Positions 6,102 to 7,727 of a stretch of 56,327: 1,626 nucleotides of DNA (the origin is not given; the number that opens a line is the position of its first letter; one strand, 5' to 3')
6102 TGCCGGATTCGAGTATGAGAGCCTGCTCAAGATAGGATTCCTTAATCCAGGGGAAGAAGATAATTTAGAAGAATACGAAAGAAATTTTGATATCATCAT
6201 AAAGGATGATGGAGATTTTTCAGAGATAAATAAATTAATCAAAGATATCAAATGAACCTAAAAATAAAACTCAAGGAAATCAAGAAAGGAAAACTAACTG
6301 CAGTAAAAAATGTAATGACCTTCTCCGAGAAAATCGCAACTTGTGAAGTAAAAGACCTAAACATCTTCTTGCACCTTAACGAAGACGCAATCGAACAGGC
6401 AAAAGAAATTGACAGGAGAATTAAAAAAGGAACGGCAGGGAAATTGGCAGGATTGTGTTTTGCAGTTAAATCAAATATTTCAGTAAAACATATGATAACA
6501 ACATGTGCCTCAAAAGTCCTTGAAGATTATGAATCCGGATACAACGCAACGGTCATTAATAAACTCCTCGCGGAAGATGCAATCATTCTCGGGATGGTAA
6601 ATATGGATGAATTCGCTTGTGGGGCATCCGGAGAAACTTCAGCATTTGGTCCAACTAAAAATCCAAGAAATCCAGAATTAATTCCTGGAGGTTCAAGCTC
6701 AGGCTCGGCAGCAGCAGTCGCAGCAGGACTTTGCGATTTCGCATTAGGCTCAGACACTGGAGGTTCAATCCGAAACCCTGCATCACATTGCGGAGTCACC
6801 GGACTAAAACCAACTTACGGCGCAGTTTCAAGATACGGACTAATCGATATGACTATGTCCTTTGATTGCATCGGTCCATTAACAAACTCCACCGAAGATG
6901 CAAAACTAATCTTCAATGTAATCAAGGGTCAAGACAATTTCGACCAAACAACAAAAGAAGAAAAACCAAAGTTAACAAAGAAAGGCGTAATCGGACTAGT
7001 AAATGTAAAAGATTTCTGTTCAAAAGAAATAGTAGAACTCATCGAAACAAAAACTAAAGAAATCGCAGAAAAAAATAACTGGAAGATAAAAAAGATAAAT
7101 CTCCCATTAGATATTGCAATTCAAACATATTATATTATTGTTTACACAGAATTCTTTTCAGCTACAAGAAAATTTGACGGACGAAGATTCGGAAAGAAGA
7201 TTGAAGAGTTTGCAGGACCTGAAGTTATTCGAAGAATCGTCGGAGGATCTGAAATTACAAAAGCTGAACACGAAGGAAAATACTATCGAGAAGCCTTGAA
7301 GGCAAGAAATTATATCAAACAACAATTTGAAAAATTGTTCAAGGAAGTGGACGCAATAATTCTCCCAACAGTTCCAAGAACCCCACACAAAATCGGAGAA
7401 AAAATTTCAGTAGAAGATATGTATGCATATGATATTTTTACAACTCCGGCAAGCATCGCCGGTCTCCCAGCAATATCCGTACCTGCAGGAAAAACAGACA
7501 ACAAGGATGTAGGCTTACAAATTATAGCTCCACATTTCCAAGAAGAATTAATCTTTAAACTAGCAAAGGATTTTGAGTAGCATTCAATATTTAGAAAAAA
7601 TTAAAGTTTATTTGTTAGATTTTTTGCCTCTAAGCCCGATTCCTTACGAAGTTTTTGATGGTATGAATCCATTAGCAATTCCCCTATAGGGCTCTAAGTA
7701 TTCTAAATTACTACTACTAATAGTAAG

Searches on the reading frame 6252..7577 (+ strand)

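Call 37: search_protein_families(library=pfam, proteins=[window:6252-7577:+], max_evalue=0.001)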
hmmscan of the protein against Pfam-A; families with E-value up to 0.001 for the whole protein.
window:6252-7577:+ (442 aa): 1 family
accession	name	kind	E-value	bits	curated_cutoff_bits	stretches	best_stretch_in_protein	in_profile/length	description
PF01425.27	Amidase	-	8.1e-117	391.4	27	1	23-434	5-444/445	Amidase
